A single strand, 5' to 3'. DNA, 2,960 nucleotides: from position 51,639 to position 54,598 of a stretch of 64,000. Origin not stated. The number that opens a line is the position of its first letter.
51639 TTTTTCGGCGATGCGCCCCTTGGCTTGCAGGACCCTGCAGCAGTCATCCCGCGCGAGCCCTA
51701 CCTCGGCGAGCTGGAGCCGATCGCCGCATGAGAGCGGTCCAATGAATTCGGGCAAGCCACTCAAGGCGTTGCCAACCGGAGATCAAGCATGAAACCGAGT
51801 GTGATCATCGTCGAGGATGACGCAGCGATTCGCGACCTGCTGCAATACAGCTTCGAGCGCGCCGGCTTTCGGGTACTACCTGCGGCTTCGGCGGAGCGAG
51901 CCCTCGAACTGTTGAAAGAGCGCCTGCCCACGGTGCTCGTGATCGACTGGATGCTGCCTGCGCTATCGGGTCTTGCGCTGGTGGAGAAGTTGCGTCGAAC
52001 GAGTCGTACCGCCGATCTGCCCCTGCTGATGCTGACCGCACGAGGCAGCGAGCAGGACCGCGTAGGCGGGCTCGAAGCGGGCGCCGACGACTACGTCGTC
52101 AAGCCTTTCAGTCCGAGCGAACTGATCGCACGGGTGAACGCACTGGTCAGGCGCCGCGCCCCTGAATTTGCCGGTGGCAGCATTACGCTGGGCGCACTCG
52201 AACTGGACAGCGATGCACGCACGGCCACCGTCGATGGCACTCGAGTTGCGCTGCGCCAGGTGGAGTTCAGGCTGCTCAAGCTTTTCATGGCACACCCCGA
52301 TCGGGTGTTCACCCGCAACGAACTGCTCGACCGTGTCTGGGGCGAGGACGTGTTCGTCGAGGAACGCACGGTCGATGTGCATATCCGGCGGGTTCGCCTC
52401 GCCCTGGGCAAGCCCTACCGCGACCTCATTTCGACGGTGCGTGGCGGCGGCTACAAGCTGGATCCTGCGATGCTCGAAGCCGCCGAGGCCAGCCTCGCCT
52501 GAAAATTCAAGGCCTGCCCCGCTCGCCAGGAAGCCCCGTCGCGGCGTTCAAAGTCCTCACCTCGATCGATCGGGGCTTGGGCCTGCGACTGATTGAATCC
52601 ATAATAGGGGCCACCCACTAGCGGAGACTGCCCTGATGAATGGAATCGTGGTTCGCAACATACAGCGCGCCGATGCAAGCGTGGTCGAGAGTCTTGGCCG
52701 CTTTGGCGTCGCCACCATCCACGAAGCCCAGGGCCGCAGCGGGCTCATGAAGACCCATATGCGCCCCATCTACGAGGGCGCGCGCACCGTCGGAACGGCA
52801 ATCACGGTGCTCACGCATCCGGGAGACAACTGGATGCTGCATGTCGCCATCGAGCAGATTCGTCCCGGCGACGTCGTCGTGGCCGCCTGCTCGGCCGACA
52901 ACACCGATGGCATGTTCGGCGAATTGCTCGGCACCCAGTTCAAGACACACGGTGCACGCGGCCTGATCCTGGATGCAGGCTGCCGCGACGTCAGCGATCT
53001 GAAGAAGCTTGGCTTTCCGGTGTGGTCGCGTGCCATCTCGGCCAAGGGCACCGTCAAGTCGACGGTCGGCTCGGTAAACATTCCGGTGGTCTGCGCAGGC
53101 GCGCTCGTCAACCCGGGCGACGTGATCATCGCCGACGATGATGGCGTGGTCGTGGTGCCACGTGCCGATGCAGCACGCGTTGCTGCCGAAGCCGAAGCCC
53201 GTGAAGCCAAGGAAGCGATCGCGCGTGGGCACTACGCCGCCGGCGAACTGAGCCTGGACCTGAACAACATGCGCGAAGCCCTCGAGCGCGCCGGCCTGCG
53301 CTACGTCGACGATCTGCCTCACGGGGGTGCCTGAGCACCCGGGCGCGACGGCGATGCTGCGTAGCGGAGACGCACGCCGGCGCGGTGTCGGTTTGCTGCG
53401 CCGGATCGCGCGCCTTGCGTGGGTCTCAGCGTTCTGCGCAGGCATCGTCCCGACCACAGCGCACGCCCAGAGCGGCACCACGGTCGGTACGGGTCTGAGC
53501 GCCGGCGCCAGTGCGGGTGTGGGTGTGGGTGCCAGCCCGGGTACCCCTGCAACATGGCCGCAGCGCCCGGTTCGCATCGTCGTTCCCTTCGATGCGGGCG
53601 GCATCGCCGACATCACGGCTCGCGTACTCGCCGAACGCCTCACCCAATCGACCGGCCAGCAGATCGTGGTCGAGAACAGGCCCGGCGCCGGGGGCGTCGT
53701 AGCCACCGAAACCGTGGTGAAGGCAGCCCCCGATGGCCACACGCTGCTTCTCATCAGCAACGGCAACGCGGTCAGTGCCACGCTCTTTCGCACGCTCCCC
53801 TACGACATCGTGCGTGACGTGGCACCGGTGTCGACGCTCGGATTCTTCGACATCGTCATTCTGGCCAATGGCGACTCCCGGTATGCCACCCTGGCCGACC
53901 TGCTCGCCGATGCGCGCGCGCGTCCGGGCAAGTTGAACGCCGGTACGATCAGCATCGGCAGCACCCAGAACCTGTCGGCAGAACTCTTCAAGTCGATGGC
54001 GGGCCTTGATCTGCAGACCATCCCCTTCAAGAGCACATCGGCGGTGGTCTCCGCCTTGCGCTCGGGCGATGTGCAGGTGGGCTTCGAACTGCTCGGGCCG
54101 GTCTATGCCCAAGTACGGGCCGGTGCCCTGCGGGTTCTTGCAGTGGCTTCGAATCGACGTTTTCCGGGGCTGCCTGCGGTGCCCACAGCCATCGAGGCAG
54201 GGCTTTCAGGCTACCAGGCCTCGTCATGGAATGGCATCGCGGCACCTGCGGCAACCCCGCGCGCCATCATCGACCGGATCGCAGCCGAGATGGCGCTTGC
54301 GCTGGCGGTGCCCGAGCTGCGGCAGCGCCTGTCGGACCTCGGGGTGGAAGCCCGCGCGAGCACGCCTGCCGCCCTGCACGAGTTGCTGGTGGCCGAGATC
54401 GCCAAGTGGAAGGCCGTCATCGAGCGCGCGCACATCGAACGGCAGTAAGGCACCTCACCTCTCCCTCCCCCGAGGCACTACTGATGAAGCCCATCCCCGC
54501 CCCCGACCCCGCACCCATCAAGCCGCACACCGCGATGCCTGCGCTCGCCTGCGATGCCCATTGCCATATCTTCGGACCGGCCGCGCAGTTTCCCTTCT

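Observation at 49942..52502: Putative phosphate-starvation membrane-lipid remodelling module: PlcP-like phosphoesterase + OlsB-like N-acyltransferase + orphan PhoB paralogue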

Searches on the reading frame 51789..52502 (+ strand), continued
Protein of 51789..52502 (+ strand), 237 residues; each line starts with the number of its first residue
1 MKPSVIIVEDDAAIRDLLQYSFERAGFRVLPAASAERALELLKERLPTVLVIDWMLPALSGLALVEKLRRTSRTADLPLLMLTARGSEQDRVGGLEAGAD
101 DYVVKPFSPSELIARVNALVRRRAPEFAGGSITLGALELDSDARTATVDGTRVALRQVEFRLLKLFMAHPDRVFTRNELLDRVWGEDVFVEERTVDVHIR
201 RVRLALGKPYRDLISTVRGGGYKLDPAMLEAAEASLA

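Call 68: search_protein_families(library=ncbifam, proteins=[L102:6992-7687:+, P0261, P0257, P0253, P0248, P0245, P0255, P0243], max_evalue=1e-60)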
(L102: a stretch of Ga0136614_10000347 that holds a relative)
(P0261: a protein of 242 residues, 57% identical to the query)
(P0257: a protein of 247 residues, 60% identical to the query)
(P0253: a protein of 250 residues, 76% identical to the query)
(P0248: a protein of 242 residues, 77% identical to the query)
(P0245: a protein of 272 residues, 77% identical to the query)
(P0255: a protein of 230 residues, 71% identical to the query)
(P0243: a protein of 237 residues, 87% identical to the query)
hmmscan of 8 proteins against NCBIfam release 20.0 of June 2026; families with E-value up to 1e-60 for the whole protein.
L102:6992-7687:+ (231 aa): 2 families
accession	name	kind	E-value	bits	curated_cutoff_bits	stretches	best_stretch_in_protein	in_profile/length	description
TIGR02154.1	PhoB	equivalog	2.1e-92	308.5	296.2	1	2-226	2-226/226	phosphate regulon transcriptional regulator PhoB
NF007546.0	PRK10161.1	equivalog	8.9e-75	251.2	471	1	2-228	2-228/229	phosphate response regulator transcription factor PhoB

P0261 (242 aa): 2 families
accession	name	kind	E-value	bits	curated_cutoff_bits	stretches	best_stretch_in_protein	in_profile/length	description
TIGR02154.1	PhoB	equivalog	7.5e-100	332.9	296.2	1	1-225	1-226/226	phosphate regulon transcriptional regulator PhoB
NF007546.0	PRK10161.1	equivalog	1.5e-82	276.6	471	1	1-226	1-227/229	phosphate response regulator transcription factor PhoB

P0257 (247 aa): 2 families
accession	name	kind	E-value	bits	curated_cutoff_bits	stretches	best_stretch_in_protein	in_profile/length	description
TIGR02154.1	PhoB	equivalog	1.8e-82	276.1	296.2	1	13-235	3-226/226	phosphate regulon transcriptional regulator PhoB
NF007546.0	PRK10161.1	equivalog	2.6e-69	233.3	471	1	15-235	5-226/229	phosphate response regulator transcription factor PhoB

P0253 (250 aa): 2 families
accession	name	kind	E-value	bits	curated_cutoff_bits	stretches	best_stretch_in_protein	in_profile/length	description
TIGR02154.1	PhoB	equivalog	3.2e-83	278.5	296.2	1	1-225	1-226/226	phosphate regulon transcriptional regulator PhoB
NF007546.0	PRK10161.1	equivalog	9.4e-61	205.3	471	0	2-224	2-225/229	phosphate response regulator transcription factor PhoB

P0248 (242 aa): 2 families
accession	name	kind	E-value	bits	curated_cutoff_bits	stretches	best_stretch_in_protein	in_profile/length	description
TIGR02154.1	PhoB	equivalog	2.1e-85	285.6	296.2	1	1-224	1-225/226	phosphate regulon transcriptional regulator PhoB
NF007546.0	PRK10161.1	equivalog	7.9e-64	215.4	471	1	4-226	4-227/229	phosphate response regulator transcription factor PhoB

P0245 (272 aa): 2 families
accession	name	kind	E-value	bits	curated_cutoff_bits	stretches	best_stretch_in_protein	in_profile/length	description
TIGR02154.1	PhoB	equivalog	5e-82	274.6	296.2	1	2-224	2-225/226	phosphate regulon transcriptional regulator PhoB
NF007546.0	PRK10161.1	equivalog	1.6e-62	211.1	471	1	5-224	5-225/229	phosphate response regulator transcription factor PhoB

P0255 (230 aa): 1 family
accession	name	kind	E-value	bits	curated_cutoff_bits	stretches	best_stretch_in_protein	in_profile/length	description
TIGR02154.1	PhoB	equivalog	2.3e-76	256.1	296.2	1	1-212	1-226/226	phosphate regulon transcriptional regulator PhoB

P0243 (237 aa): 2 families
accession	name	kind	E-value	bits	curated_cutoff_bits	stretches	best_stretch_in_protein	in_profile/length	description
TIGR02154.1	PhoB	equivalog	6.6e-86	287.3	296.2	1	1-225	1-226/226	phosphate regulon transcriptional regulator PhoB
NF007546.0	PRK10161.1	equivalog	3e-64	216.7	471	1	4-224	4-225/229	phosphate response regulator transcription factor PhoB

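Call 86: search_solved_structures(query=window:51789-52502:+, max_evalue=1e-20, show_alignments=0)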
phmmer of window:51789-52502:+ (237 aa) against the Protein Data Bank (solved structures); distinct sequences matched with E-value up to 1e-20: 46.
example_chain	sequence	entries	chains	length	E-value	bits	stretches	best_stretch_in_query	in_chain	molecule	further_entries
2oqr_A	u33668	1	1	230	3.4e-42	147.7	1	2-225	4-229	Sensory transduction protein regX3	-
1ys6_A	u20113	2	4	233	3.1e-41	144.5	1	2-224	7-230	Transcriptional regulatory protein prrA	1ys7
9dvt_R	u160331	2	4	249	2.9e-40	141.4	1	1-227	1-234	DNA-binding dual master transcriptional regulator RpaA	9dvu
2gwr_A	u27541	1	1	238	3.7e-40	141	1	1-227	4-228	DNA-binding response regulator mtrA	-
1b00_A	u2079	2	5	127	1e-35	126.5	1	4-125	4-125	PHOSPHATE REGULON TRANSCRIPTIONAL REGULATORY PROTEIN PHOB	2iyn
9ji3_J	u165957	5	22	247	2.6e-35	125.2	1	4-224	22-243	DNA-binding response regulator | Possible two component system response transcriptional positive regulator PhoP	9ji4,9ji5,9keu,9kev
3r0j_A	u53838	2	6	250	2.7e-35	125.1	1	4-224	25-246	POSSIBLE TWO COMPONENT SYSTEM RESPONSE TRANSCRIPTIONAL POSITIVE REGULATOR PHOP | Response regulator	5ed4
1zes_A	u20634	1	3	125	3.9e-35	124.6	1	4-122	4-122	Phosphate regulon transcriptional regulatory protein phoB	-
2jb9_A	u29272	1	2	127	5e-34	121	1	4-125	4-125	PHOSPHATE REGULON TRANSCRIPTIONAL REGULATORY PROTEIN PHOB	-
4b09_A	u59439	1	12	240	6.3e-34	120.6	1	3-224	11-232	TRANSCRIPTIONAL REGULATORY PROTEIN BAER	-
2jba_A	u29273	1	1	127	9.4e-34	120.1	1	4-125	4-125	PHOSPHATE REGULON TRANSCRIPTIONAL REGULATORY PROTEIN PHOB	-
2jba_B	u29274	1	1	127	2.5e-33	118.7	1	4-125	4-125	PHOSPHATE REGULON TRANSCRIPTIONAL REGULATORY PROTEIN PHOB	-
7e1b_A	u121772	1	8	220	4.3e-33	117.9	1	1-224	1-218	DNA-binding response regulator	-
3q9s_A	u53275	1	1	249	4.7e-31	111.2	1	4-219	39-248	DNA-binding response regulator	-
9ket_J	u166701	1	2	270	2.2e-30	109.1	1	43-224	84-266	Possible two component system response transcriptional positive regulator PhoP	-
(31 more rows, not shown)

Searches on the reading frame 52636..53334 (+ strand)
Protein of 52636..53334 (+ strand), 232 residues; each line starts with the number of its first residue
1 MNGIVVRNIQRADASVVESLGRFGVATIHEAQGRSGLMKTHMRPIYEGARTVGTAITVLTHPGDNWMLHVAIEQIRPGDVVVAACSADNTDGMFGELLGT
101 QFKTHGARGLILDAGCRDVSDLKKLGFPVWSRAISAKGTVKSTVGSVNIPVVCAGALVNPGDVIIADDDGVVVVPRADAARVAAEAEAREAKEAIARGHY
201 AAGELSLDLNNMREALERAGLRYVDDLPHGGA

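Call 3: search_protein_families(library=pfam, proteins=[window:52636-53334:+])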
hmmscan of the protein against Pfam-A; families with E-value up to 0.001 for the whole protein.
window:52636-53334:+ (232 aa): 1 family
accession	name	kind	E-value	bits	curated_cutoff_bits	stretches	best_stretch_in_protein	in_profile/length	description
PF03737.21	RraA-like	-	8.8e-44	149.8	24.5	1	26-173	2-152/152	Aldolase/RraA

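Call 4: search_protein_families(library=ncbifam, proteins=[window:52636-53334:+])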
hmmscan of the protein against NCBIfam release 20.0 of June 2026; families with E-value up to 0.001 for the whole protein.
window:52636-53334:+ (232 aa): 9 families
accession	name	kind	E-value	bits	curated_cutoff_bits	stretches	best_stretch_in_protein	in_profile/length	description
NF006731.0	PRK09262.1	equivalog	1.3e-108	361.8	179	1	1-225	5-229/229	4-carboxy-4-hydroxy-2-oxoadipate aldolase/oxaloacetate decarboxylase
TIGR02798.1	ligK_PcmE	equivalog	6.7e-106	352.9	304.5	1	3-224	1-222/222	4-carboxy-4-hydroxy-2-oxoadipate aldolase/oxaloacetate decarboxylase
NF004850.0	PRK06201.1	subfamily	9.1e-51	172.5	231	1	5-205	8-208/222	hypothetical protein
NF006093.0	PRK08245.1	subfamily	1.3e-35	122.9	208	1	10-207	4-218/240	hypothetical protein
NF005442.0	PRK07028.1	equivalog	3.7e-33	114.8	593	1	10-194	223-405/430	bifunctional hexulose-6-phosphate synthase/ribonuclease regulator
NF009399.0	PRK12764.1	equivalog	1e-22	80.8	444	1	70-203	339-473/501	fumarylacetoacetate hydrolase family protein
NF006875.0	PRK09372.1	equivalog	6.6e-14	51.9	136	1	48-176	28-156/161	ribonuclease E activity regulator RraA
TIGR01935.1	NOT-MenG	subfamily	2.1e-11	43.9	123.8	1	52-173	29-149/150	RraA family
NF009134.0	PRK12487.1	equivalog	7.1e-11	42.1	196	1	52-174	33-154/161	putative 4-hydroxy-4-methyl-2-oxoglutarate aldolase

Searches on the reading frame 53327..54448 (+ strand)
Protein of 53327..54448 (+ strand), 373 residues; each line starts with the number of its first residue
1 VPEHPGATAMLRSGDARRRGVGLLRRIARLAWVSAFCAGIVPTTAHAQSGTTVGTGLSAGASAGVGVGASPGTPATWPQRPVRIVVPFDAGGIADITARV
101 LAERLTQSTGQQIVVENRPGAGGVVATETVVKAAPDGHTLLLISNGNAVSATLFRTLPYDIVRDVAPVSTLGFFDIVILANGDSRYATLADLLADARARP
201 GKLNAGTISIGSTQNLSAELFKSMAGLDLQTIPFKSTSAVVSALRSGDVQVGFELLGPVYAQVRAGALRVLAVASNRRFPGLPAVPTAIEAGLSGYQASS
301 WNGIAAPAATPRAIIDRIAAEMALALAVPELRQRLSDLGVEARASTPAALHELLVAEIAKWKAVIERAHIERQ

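Call 79: search_protein_families(library=pfam, proteins=[window:53327-54448:+], max_evalue=0.00001)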
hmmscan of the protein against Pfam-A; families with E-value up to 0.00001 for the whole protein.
window:53327-54448:+ (373 aa): 1 family
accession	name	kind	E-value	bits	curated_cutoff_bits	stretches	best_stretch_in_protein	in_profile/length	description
PF03401.19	TctC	-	1.9e-61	208.5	27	1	98-367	2-271/274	Tripartite tricarboxylate transporter family receptor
